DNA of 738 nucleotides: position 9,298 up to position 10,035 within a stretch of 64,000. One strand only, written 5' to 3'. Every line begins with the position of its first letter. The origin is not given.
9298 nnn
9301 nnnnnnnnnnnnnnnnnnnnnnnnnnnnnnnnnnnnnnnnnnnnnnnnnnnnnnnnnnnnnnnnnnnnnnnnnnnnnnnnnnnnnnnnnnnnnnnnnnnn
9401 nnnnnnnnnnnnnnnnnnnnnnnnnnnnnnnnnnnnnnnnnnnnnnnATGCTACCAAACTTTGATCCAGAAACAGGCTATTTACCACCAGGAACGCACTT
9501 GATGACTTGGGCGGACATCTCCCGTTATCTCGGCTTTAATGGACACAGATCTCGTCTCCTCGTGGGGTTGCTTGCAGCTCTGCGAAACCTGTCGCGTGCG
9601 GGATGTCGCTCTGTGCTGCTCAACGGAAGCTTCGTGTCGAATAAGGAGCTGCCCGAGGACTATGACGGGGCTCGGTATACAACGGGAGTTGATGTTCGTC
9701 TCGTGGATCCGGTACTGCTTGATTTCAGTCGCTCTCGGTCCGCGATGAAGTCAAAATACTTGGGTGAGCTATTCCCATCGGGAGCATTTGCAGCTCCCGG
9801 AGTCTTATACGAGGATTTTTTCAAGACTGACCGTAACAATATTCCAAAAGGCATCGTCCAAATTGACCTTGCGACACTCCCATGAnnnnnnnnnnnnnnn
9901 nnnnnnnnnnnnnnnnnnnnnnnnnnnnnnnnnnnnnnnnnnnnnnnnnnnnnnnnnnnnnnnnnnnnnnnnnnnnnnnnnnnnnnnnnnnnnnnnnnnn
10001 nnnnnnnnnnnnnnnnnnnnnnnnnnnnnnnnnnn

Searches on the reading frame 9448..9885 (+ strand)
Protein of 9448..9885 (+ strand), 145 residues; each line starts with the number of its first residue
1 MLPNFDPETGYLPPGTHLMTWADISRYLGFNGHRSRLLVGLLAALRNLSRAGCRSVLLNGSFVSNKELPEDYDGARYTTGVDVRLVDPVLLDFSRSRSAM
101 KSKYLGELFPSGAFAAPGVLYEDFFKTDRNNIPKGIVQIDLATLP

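Call 3: search_protein_families(library=pfam, proteins=[window:9448-9885:+], max_evalue=1)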
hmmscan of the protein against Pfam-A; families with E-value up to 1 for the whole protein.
window:9448-9885:+ (145 aa): 1 family
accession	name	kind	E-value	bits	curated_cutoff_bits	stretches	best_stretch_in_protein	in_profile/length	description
PF22014.2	DUF6932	-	8.2e-28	98.1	27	1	3-140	1-142/142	Family of unknown function (DUF6932)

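Call 4: search_protein_families(library=ncbifam, proteins=[window:9448-9885:+], max_evalue=1)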
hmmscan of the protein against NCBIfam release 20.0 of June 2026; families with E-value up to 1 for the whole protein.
window:9448-9885:+ (145 aa): 0 families

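Call 5: search_protein_families(library=padloc, proteins=[window:9448-9885:+], max_evalue=1)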
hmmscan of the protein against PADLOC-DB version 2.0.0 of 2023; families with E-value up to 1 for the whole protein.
window:9448-9885:+ (145 aa): 1 family
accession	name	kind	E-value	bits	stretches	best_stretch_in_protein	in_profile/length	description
PDLC04744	PDC-M63A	-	1.3e-06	26.5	1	13-141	11-149/152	-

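Call 6: find_homologous_proteins(query=window:9448-9885:+)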
Query window:9448-9885:+ (145 aa): 365 proteins with E <= 0.001 among 497 candidates; the best 120 are listed.
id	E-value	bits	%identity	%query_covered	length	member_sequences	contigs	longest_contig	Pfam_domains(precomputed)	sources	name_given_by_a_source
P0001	2.6e-88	311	97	100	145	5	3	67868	PF22014.3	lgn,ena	-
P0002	3.8e-79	282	86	100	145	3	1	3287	PF22014.3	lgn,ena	-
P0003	4.7e-75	268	85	100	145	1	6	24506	PF22014.3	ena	-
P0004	5.7e-73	262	82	100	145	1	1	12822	PF22014.3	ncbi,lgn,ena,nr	ncbi:MAG: hypothetical protein OXL40_09190 [Bacteroidota bacterium]|nr:hypothetical protein [Bactero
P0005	1.9e-72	260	81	99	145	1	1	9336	PF22014.3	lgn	-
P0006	2.4e-70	253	79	100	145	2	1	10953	PF22014.3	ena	-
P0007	2.3e-67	244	88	88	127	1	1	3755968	PF22014.3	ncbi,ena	-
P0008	4.1e-64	233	87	88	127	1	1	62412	PF22014.3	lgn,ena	-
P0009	7.7e-63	229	73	97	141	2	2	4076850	PF22014.3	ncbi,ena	-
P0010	1.0e-60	222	71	100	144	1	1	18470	PF22014.3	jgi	jgi:hypothetical protein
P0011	1.1e-59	219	82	88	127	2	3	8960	PF22014.3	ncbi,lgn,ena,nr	ncbi:MAG: hypothetical protein OXH03_07305 [Bacteroidetes bacterium]|nr:hypothetical protein [Bacter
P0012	4.0e-59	217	69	100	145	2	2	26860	PF22014.3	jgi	jgi:uncharacterized protein DUF6932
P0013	5.4e-59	216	70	100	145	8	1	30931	PF22014.3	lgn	-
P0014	6.3e-59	216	70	100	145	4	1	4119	PF22014.3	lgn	-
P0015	8.7e-59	216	68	100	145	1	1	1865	PF22014.3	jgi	jgi:hypothetical protein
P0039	1.3e-56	209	67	100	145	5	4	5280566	PF22014.3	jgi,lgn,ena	jgi:hypothetical protein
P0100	4.1e-54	201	66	100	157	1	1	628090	PF22014.3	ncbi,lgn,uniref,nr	ncbi:hypothetical protein [Bradyrhizobium sp. OK095]|uniref:DUF6932 family protein n=1 Tax=Bradyrhiz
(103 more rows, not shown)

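Call 7: search_solved_structures(query=window:9448-9885:+, max_evalue=10, show_alignments=2)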
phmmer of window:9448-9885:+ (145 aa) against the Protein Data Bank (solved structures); distinct sequences matched with E-value up to 10: 4.
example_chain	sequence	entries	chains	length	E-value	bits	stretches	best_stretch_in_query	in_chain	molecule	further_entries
6aye_A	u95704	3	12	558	0.35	14.2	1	17-58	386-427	Mucolipin-3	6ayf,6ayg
5w3s_A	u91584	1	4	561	0.37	14.1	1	17-57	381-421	Mucolipin-3 isoform 1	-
9ayu_A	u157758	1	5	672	1.3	12.3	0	64-112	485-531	A type blood alpha-D-galactosamine galactosaminidase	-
9awt_A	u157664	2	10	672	1.3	12.3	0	64-112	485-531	A type blood alpha-D-galactosamine galactosaminidase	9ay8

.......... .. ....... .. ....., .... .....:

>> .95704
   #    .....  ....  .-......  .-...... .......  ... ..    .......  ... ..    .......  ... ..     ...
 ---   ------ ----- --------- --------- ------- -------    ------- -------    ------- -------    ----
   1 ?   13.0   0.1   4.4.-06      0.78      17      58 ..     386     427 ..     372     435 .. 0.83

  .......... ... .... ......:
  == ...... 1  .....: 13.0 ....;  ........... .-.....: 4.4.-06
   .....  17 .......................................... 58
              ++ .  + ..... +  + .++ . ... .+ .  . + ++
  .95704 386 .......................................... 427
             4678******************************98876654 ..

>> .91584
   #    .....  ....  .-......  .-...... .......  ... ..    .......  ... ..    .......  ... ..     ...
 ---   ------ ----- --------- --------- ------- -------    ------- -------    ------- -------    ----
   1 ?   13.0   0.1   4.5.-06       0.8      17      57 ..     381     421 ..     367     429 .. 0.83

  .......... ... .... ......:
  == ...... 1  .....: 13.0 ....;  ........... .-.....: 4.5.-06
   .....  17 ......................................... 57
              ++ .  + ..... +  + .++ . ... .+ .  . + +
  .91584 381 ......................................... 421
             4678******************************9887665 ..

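Call 10: find_encoding_contigs(protein=P0039, flank=6000, max_places=4)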
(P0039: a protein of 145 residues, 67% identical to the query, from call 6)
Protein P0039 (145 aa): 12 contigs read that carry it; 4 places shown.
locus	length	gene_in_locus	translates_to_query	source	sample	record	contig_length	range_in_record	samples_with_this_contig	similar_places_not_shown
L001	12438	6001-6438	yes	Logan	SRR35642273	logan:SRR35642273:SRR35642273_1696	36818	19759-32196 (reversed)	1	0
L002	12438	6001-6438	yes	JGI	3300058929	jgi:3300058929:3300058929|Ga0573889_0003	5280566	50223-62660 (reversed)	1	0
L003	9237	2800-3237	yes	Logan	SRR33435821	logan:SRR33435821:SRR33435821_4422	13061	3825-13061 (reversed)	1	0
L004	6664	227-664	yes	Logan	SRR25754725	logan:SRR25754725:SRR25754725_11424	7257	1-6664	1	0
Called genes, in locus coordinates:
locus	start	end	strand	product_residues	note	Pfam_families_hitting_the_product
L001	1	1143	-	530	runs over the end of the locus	PF07969:Amidohydro_3, PF01979:Amidohydro_1 (faint), PF07969:Amidohydro_3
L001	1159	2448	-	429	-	PF06808:DctM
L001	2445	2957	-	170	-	PF04290:DctQ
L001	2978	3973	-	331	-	PF03480:DctP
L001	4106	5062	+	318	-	PF00126:HTH_1, PF03466:LysR_substrate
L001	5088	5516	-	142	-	PF00532:Peripla_BP_1, PF13377:Peripla_BP_3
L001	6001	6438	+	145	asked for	PF22014:DUF6932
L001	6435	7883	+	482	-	PF01381:HTH_3, PF13560:HTH_31 (weak), PF06114:Peptidase_M78 (weak)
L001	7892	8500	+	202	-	PF13811:DUF4186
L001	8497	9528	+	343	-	PF04055:Radical_SAM (weak)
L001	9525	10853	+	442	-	-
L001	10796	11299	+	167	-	-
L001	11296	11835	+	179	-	PF13207:AAA_17 (faint)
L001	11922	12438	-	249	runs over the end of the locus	PF13391:HNH_2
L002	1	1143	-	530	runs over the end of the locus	PF07969:Amidohydro_3, PF01979:Amidohydro_1 (faint), PF07969:Amidohydro_3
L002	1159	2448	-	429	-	PF06808:DctM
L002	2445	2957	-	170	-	PF04290:DctQ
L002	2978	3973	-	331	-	PF03480:DctP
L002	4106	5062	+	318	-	PF00126:HTH_1, PF03466:LysR_substrate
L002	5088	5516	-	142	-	PF00532:Peripla_BP_1, PF13377:Peripla_BP_3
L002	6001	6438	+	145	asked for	PF22014:DUF6932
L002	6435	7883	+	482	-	PF01381:HTH_3, PF13560:HTH_31 (weak), PF06114:Peptidase_M78 (weak)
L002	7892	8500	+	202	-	PF13811:DUF4186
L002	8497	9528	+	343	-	PF04055:Radical_SAM (weak)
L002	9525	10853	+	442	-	-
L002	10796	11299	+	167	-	-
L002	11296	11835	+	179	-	PF13207:AAA_17 (faint)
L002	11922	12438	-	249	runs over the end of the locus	PF13391:HNH_2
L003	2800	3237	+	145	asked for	PF22014:DUF6932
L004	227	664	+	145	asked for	PF22014:DUF6932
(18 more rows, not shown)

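Call 11: find_encoding_contigs(protein=P0100, flank=6000, max_places=3)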
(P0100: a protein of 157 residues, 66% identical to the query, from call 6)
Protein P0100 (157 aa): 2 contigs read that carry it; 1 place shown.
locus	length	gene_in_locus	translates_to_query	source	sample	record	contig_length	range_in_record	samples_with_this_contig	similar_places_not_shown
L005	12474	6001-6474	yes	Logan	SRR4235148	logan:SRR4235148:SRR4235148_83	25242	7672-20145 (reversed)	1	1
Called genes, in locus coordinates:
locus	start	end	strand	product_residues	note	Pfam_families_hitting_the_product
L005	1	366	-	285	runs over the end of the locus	PF00413:Peptidase_M10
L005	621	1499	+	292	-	PF09339:HTH_IclR (faint), PF12802:MarR_2, PF13463:HTH_27 (weak), PF13601:HTH_34 (faint), PF01047:MarR (faint), PF00583:Acetyltransf_1, PF13673:Acetyltransf_10, PF13508:Acetyltransf_7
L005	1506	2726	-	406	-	PF06779:MFS_4 (weak), PF07690:MFS_1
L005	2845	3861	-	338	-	PF00561:Abhydrolase_1 (weak)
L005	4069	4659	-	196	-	-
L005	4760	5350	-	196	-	PF00440:TetR_N, PF16925:TetR_C_13 (weak)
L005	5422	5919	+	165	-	PF01327:Pep_deformylase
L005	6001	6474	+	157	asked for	PF22014:DUF6932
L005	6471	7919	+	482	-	PF01381:HTH_3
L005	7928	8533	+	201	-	PF13811:DUF4186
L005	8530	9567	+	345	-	-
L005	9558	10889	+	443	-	-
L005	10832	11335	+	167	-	-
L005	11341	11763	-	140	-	-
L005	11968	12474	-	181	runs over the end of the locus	PF02627:CMD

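Call 12: find_encoding_contigs(protein=P0009, flank=7000, max_places=3)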
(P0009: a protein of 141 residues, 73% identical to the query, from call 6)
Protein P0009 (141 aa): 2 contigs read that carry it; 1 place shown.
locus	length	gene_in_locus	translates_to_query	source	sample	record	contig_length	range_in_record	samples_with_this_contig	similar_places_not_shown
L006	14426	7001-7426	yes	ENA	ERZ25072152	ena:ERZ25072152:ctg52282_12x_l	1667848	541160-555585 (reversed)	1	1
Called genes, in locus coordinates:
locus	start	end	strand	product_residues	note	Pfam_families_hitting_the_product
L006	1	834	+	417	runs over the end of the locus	PF13439:Glyco_transf_4, PF13579:Glyco_trans_4_4, PF00534:Glycos_transf_1, PF13692:Glyco_trans_1_4, PF13524:Glyco_trans_1_2, PF20706:GT4-conflict (weak)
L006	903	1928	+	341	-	PF13579:Glyco_trans_4_4, PF13439:Glyco_transf_4, PF00534:Glycos_transf_1, PF13692:Glyco_trans_1_4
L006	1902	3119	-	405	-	PF20308:TPR-S (faint), PF00515:TPR_1 (faint), PF07719:TPR_2 (faint), PF13432:TPR_16 (weak), PF14559:TPR_19 (weak), PF13432:TPR_16 (weak), PF14559:TPR_19 (weak), PF13414:TPR_11 (weak), +5 more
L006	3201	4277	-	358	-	PF04313:HSDR_N (faint)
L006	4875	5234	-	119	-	-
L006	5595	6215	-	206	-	PF01610:DDE_Tnp_ISL3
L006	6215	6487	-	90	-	-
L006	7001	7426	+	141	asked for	PF22014:DUF6932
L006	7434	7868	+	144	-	PF01381:HTH_3 (weak)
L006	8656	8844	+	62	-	-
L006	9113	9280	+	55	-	-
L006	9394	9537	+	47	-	-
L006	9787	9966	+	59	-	-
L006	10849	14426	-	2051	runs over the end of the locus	PF07995:GSDH, PF05345:He_PIG, PF19078:Big_12, PF03160:Calx-beta, PF14344:DUF4397, PF18962:Por_Secre_tail (weak)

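Call 13: find_encoding_contigs(protein=P0007, flank=7000, max_places=3)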
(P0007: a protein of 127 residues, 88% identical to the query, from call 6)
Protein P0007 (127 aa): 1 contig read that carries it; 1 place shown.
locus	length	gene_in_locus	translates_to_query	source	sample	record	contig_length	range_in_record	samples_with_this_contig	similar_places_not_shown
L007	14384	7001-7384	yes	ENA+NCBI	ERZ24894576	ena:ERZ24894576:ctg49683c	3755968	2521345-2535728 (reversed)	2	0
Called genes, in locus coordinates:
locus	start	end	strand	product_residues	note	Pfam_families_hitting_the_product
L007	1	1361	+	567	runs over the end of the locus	PF07995:GSDH, PF05345:He_PIG (weak), PF18962:Por_Secre_tail (weak)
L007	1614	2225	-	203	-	PF03193:RsgA_GTPase (faint), PF00009:GTP_EFTU (faint), PF01926:MMR_HSR1, PF02421:FeoB_N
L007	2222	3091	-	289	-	PF02629:CoA_binding, PF13380:CoA_binding_2 (weak), PF13607:Succ_CoA_lig, PF00549:Ligase_CoA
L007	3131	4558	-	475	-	PF01425:Amidase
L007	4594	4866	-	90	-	PF02416:TatA_B_E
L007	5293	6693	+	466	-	PF00884:Sulfatase, PF01663:Phosphodiest, PF16347:SGSH_C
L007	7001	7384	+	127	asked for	PF22014:DUF6932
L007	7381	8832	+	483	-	PF01381:HTH_3, PF13560:HTH_31 (faint), PF06114:Peptidase_M78 (weak)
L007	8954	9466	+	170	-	-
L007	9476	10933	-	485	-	-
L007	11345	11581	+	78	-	-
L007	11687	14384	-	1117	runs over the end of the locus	PF00580:UvrD-helicase, PF01443:Viral_helicase1 (faint), PF13245:AAA_19 (weak), PF00580:UvrD-helicase, PF13245:AAA_19 (weak), PF13361:UvrD_C, PF13538:UvrD_C_2 (faint), PF13361:UvrD_C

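Call 14: find_encoding_contigs(protein=P0001, flank=7000, max_places=3)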
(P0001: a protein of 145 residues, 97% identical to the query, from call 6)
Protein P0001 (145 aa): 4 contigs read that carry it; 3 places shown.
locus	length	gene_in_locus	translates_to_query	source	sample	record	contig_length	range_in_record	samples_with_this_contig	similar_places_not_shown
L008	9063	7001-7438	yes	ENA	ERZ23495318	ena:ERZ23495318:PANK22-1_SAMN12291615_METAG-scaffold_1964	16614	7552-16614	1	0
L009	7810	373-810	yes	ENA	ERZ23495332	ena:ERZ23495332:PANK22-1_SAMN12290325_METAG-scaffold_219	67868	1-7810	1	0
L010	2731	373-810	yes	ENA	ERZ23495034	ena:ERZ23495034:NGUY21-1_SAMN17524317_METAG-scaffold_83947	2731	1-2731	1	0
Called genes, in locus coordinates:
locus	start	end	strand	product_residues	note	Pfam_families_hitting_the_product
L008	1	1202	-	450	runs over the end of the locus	PF19335:HMBD (weak), PF25919:BSH_CusB, PF25973:BSH_CzcB, PF25954:Beta-barrel_RND_2, PF25975:CzcB_C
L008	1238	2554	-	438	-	PF02321:OEP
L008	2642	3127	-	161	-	-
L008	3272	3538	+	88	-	PF17871:AAA_lid_9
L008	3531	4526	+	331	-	PF01408:GFO_IDH_MocA, PF22725:GFO_IDH_MocA_C3, PF02894:GFO_IDH_MocA_C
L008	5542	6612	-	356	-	PF01548:DEDD_Tnp_IS110, PF02371:Transposase_20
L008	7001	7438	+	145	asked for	PF22014:DUF6932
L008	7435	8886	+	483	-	PF06114:Peptidase_M78 (faint), PF01381:HTH_3, PF13560:HTH_31 (weak)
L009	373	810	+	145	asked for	PF22014:DUF6932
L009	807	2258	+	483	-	PF06114:Peptidase_M78 (faint), PF01381:HTH_3, PF13560:HTH_31 (weak)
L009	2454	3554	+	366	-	PF00155:Aminotran_1_2, PF01053:Cys_Met_Meta_PP (weak), PF00266:Aminotran_5 (weak), PF04864:Alliinase_C (weak)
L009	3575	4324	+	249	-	PF13709:DUF4159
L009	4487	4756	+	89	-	-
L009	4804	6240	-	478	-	PF00875:DNA_photolyase, PF03441:FAD_binding_7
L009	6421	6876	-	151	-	PF14347:DUF4399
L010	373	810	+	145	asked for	PF22014:DUF6932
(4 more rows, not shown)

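Call 20: find_related_loci(query=A1, collection=genome_contigs, flank=8000)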
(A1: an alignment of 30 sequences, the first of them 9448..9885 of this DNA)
Query A1 (145 aa) in genome_contigs; peptide patterns used: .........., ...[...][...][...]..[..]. (x = any residue, [..] = any of these).
89 stretches matched a pattern; 39 encode a relative of the query (tblastn E <= 1e-3); 39 distinct loci.
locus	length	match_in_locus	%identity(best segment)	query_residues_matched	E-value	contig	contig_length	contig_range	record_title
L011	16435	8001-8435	89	1-145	1e-85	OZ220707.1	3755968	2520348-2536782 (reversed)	MAG: Rhodothermales bacterium isolate 73463979-71cf-475a-bf3e-fc0c682d52d1 genome assembly, chromosome: 1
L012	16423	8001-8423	73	1-141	1e-68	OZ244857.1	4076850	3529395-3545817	MAG: Rhodothermales bacterium isolate e2e955bd-55ea-4ae9-ac84-c634e8e550e8 genome assembly, chromosome: 1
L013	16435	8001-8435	66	1-145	5e-62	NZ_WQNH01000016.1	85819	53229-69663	Chelativorans xinjiangense strain lm93 scaffold16.1-size85819, whole genome shotgun sequence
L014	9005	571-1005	68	1-145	5e-62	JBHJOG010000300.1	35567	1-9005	MAG: Alphaproteobacteria bacterium isolate al_S4C421_1 S4Ck119_540372, whole genome shotgun sequence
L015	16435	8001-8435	67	1-145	1e-61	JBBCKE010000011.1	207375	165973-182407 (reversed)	MAG: Alphaproteobacteria bacterium isolate MAG_CPB_17 P10B_000000010465, whole genome shotgun sequence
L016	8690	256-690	66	1-145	4e-61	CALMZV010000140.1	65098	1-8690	MAG TPA_asm: uncultured Methylocystaceae bacterium isolate SRR8859111_bin.115_CONCOCT_v1.1_MAG genome assembly, contig:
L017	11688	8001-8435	65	1-145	5e-61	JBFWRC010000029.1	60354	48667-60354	MAG: Beijerinckiaceae bacterium isolate CA_2019_TPBF_198 NODE_3627_length_60354_cov_6.329968_TPBF, whole genome shotgun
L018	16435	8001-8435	65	1-145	2e-60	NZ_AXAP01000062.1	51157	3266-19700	Bradyrhizobium elkanii WSM2783 YY7DRAFT_scaffold_61.62_C, whole genome shotgun sequence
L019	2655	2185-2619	66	1-145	1e-60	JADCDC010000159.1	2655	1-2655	MAG: Aestuariivirga sp. isolate M144S2SP3A45QC M144S2_159, whole genome shotgun sequence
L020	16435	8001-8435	66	1-145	2e-60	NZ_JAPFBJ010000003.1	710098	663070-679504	Sphingobium sp. DEHP117 contig3, whole genome shotgun sequence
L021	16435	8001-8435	65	1-145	6e-60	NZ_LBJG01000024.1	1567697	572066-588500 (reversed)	Bradyrhizobium sp. CCBAU 51627 scaffold24, whole genome shotgun sequence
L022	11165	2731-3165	66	1-145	3e-60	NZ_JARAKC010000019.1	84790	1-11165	Mesorhizobium abyssinicae strain LMG26967 NODE_19_length_84790_cov_28.054865, whole genome shotgun sequence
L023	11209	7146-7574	66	1-143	3e-59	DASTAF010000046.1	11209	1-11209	MAG TPA_asm: Acetobacteraceae bacterium isolate SMAG_U729 k141_290733, whole genome shotgun sequence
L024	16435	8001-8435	63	1-145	3e-59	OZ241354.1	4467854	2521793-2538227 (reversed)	MAG: Candidatus Azotimanducaceae bacterium isolate fd6274a0-af80-476c-b5c2-d40413de7012 genome assembly, chromosome: 1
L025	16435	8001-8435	63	1-145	7e-59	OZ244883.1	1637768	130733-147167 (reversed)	MAG: uncultured candidatus Porisulfidus sp. isolate db3b2cb4-51bc-49ba-a387-c7fd0bb1654f genome assembly, chromosome: 1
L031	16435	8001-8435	63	1-145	4e-57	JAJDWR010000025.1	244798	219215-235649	MAG: Gammaproteobacteria bacterium isolate jk18x25bins.5 k141_517726, whole genome shotgun sequence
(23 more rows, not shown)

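Call 26: predict_structure(alignment_id=A1)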
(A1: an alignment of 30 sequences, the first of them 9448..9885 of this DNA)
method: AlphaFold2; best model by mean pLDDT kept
length: 145 residues; sequences in the alignment: 30
mean_pLDDT: 58.6   pTM: 0.56
mean pLDDT of the five models: 58.6, 57.2, 54.0, 52.2, 51.9
residues with pLDDT >= 90: 0; 70-90: 62; 50-70: 30; < 50: 53
segments of 3 or more residues with pLDDT < 50: 68-120
pLDDT, mean of each block of 10 residues (from residue 1): 73 83 75 63 76 71 54 36 35 29 27 38 66 81 84
secondary structure, 60 per line:
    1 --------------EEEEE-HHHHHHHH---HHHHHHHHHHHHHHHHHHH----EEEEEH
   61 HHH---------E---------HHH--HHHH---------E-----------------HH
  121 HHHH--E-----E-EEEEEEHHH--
elements in order: E15-19 H21-28 H32-50 E55-59 H60-63 H88-91 H119-124 E135-140

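Call 27: search_protein_families(library=pfam, proteins=[L002:7892-8500:+, L002:8497-9528:+, L002:9525-10853:+, L002:10796-11299:+, L002:11296-11835:+, L031:8435-9481:+, L025:8435-8890:+], max_evalue=0.1)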
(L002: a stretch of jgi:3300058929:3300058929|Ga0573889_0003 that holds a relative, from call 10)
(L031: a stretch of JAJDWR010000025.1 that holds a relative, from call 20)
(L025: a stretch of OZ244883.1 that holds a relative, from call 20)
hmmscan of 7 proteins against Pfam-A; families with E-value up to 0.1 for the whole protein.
L002:7892-8500:+ (202 aa): 1 family
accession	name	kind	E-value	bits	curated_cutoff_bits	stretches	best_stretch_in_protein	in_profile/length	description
PF13811.11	DUF4186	-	8.1e-34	116.4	25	1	63-172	2-108/109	Domain of unknown function (DUF4186)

L002:8497-9528:+ (343 aa): 2 families
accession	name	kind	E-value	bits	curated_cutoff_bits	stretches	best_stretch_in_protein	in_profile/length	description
PF04055.27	Radical_SAM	-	5.9e-06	27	29.5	1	98-244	6-142/166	Radical SAM superfamily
PF16934.11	Mersacidin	-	0.027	14.7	27.6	0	186-199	5-18/34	Two-component Enterococcus faecalis cytolysin (EFC)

L002:9525-10853:+ (442 aa): 0 families

L002:10796-11299:+ (167 aa): 1 family
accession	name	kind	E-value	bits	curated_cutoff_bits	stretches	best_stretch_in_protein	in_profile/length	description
PF04266.20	ASCH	-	0.058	14.5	21.2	1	39-85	3-46/103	ASCH domain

L002:11296-11835:+ (179 aa): 3 families
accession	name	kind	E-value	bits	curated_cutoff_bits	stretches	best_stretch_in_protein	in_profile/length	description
PF13207.12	AAA_17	-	1.7e-05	25.5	27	1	9-59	2-51/136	AAA domain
PF13238.12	AAA_18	-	0.038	14.9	29.4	1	7-128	3-112/128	AAA domain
PF13671.12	AAA_33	-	0.063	14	27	0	5-49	2-45/143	AAA domain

L031:8435-9481:+ (348 aa): 5 families
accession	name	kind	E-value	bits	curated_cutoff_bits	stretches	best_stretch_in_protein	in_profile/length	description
PF01381.28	HTH_3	-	3e-06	27.6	23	1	85-134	2-50/55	Helix-turn-helix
PF13560.12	HTH_31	-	5.2e-06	27.1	27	1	87-133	9-55/64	Helix-turn-helix domain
PF13413.12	HTH_25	-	0.001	19.3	24.6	1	84-118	2-36/62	Helix-turn-helix domain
PF13744.12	HTH_37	-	0.0039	17.4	27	1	79-133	18-72/80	Helix-turn-helix domain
PF20570.3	DUF6779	-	0.076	14.1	28.1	1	19-63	50-92/108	Domain of unknown function (DUF6779)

L025:8435-8890:+ (151 aa): 14 families
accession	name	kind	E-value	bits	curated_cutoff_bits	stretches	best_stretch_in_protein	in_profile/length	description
PF01381.28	HTH_3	-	1.9e-10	41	23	1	85-136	2-52/55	Helix-turn-helix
PF12844.13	HTH_19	-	3.8e-06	27.1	30.2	1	86-140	6-58/64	Helix-turn-helix domain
PF13560.12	HTH_31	-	6.1e-06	26.9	27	1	87-133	9-55/64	Helix-turn-helix domain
PF13744.12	HTH_37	-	2e-05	24.8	27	1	80-137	19-76/80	Helix-turn-helix domain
PF13413.12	HTH_25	-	3.2e-05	24.1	24.6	1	84-119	2-37/62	Helix-turn-helix domain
PF13443.12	HTH_26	-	0.0043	17.7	22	1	89-136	7-54/63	Cro/C1-type HTH DNA-binding domain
PF13384.12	HTH_23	-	0.0089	16.3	24.6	1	88-112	13-37/50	Homeodomain-like domain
PF13610.12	DDE_Tnp_IS240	-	0.049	14.2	27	1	5-77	57-129/139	DDE domain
PF04545.22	Sigma70_r4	-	0.059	13.3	24.1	0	85-112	13-40/50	Sigma-70, region 4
PF01795.25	Methyltransf_5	-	0.06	13.2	27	1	12-111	175-275/309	MraW methylase family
PF15898.10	PRKG1_interact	-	0.062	14.4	32.4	1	34-71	48-85/101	cGMP-dependent protein kinase interacting domain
PF11268.13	DUF3071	-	0.068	13.7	26.9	1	66-114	42-90/168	Protein of unknown function (DUF3071)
PF19903.4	DUF6376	-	0.077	13.7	27.3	0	42-65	31-54/116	Family of unknown function (DUF6376)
PF17452.7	YnfE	-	0.084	13.6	25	0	46-87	24-63/78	Uncharacterized YnfE-like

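Call 29: search_solved_structures(query=A1, max_evalue=10, show_alignments=3)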
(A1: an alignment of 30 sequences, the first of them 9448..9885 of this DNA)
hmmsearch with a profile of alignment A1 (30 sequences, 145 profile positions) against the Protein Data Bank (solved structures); distinct sequences matched with E-value up to 10: 0.

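Call 35: search_protein_representatives(protein=window:9448-9885:+)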
Query: 145 residues. Proteins with E-value up to 0.001 (for the whole library): 1257; up to 1e-10: 541; up to 1e-30: 16. The best 150 are listed.
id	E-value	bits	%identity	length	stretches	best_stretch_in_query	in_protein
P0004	1.8e-73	261.6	82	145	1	1-145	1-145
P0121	9.9e-45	168.4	54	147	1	2-145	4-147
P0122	2.6e-43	163.8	57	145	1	1-141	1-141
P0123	8.0e-42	159.0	54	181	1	2-145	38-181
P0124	8.7e-39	149.1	49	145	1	1-145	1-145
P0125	4.9e-38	146.7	51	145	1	2-144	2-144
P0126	2.4e-36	141.2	63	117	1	1-110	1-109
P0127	1.6e-35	138.6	50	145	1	5-145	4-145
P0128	7.6e-33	129.9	61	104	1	42-145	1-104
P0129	2.6e-32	128.1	47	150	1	1-145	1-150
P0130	6.2e-32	126.9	61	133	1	1-104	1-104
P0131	1.4e-31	125.8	48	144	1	10-142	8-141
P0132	3.1e-31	124.6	49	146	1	4-142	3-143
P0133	4.1e-31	124.2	46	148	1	1-144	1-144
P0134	4.8e-31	124.0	43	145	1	1-145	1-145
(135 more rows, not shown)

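Call 49: search_protein_families(library=ncbifam, proteins=[L002:7892-8500:+, L002:8497-9528:+, L002:9525-10853:+, L002:10796-11299:+, L002:11296-11835:+], max_evalue=0.1)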
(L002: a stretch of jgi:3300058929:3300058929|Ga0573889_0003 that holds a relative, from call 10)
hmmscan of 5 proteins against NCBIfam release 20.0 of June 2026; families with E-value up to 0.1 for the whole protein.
L002:7892-8500:+ (202 aa): 0 families

L002:8497-9528:+ (343 aa): 1 family
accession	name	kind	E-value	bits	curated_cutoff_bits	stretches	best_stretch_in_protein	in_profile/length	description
TIGR02495.1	NrdG2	equivalog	0.033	13.5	131.15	1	85-129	13-53/193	anaerobic ribonucleoside-triphosphate reductase activating protein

L002:9525-10853:+ (442 aa): 0 families

L002:10796-11299:+ (167 aa): 0 families

L002:11296-11835:+ (179 aa): 6 families
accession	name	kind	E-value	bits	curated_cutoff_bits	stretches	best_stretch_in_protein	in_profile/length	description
TIGR01351.1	adk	subfamily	0.013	15.1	168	1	6-50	3-47/212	adenylate kinase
TIGR02173.1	cyt_kin_arch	equivalog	0.014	15.4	102.1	0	5-34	3-32/169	(d)CMP kinase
NF008246.0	PRK11022.1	equivalog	0.045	12.8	541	0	121-156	229-264/326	dipeptide ABC transporter ATP-binding protein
TIGR00150.1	T6A_YjeE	equivalog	0.071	13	60.1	0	4-30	24-50/135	tRNA (adenosine(37)-N6)-threonylcarbamoyltransferase complex ATPase subunit type 1 TsaE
NF005252.0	PRK06762.1-3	equivalog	0.074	12.8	258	0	3-43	12-53/189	hypothetical protein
NF001385.0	PRK00279.2-3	equivalog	0.085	12.4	315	0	3-59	5-61/213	adenylate kinase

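Call 50: search_protein_families(library=padloc, proteins=[L002:7892-8500:+, L002:8497-9528:+, L002:9525-10853:+, L002:10796-11299:+, L002:11296-11835:+], max_evalue=0.1)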
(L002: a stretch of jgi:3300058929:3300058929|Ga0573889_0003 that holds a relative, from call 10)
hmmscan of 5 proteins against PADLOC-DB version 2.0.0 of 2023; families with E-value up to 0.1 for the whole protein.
L002:7892-8500:+ (202 aa): 0 families

L002:8497-9528:+ (343 aa): 1 family
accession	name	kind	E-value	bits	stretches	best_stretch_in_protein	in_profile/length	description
PDLC02903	pVip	-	0.0083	13.6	1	97-168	8-70/257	Viperins not associated with kinases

L002:9525-10853:+ (442 aa): 0 families

L002:10796-11299:+ (167 aa): 0 families

L002:11296-11835:+ (179 aa): 1 family
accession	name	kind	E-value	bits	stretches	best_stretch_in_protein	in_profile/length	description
PDLC02911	VakA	-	0.0095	14.5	1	5-41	5-42/163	-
